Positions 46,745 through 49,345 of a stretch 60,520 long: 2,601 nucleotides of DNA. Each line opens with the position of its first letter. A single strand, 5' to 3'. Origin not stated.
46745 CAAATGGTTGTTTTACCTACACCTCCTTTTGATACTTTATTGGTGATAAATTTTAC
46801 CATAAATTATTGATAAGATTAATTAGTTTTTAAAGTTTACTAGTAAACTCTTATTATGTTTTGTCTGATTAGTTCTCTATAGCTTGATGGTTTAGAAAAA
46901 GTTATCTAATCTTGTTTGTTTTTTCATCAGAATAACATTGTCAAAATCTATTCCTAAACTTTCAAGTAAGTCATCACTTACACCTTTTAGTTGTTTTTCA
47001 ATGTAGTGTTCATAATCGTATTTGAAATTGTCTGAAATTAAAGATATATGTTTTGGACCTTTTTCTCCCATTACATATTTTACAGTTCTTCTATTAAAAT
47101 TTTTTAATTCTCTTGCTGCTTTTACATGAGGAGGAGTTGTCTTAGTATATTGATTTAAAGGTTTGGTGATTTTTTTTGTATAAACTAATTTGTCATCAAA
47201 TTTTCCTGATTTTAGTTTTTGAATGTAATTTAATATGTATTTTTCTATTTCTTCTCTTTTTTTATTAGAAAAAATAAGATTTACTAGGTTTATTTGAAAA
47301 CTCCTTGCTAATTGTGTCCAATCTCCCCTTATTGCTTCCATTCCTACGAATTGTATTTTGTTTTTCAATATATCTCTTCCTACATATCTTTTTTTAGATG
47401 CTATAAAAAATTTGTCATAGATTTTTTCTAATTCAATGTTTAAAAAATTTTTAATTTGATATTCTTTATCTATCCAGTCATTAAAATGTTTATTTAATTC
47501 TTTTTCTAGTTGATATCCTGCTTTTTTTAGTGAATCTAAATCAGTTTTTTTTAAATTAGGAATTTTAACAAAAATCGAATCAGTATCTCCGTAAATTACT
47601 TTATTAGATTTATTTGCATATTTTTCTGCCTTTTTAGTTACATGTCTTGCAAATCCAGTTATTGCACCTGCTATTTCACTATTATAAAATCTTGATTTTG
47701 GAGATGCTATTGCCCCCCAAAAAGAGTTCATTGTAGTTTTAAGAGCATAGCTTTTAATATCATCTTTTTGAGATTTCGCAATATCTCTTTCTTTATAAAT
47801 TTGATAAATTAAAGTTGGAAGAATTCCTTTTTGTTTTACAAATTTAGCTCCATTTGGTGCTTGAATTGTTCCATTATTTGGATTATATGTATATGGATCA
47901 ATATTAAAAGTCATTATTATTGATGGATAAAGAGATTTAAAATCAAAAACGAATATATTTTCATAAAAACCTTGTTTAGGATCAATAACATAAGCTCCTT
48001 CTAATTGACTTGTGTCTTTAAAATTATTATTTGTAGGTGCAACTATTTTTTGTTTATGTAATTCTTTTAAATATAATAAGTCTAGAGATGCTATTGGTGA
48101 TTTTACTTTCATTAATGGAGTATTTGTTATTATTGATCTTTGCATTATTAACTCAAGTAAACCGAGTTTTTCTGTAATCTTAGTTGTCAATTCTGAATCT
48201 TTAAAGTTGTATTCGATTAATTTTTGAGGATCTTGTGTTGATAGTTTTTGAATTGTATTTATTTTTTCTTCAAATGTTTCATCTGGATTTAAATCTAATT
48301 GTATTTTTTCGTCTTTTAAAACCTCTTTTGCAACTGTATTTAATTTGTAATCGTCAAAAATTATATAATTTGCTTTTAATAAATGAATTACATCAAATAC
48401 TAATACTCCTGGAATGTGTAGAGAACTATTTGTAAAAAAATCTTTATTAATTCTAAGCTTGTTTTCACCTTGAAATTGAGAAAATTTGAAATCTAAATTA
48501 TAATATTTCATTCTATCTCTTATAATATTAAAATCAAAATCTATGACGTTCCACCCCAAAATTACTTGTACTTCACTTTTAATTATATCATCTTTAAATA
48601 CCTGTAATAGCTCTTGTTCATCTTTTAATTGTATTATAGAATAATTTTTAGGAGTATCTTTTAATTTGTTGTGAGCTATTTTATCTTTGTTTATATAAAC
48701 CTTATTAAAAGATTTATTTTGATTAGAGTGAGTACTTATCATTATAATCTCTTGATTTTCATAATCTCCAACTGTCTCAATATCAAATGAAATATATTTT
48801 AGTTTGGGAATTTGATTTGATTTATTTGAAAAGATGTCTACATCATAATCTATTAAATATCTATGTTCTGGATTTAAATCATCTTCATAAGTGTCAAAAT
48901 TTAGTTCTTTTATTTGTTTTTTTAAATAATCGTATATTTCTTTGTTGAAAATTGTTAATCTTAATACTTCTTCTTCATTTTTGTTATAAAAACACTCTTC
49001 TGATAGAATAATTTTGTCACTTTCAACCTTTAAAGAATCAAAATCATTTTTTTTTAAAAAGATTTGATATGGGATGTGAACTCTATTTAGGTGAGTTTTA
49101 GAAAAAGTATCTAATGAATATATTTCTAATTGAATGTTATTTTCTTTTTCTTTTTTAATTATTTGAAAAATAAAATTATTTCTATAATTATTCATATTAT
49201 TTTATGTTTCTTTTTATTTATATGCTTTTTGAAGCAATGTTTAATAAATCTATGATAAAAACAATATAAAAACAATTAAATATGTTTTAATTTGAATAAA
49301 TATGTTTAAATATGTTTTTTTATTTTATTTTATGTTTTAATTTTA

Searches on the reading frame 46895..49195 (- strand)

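Call 70: search_protein_families(library=pfam, proteins=[window:46895-49195:-], max_evalue=0.001)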
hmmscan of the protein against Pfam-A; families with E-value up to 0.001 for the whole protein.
window:46895-49195:- (767 aa): 3 families
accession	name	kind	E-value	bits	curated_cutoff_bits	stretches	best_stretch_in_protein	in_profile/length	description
PF00136.26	DNA_pol_B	-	1.3e-48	166.4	23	1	375-706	19-398/453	DNA polymerase family B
PF03104.25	DNA_pol_B_exo1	-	1.7e-21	77.1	23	1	115-288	48-242/242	DNA polymerase family B, exonuclease domain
PF13482.12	RNase_H_2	-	0.00032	21.1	22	0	137-343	3-163/165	RNase_H superfamily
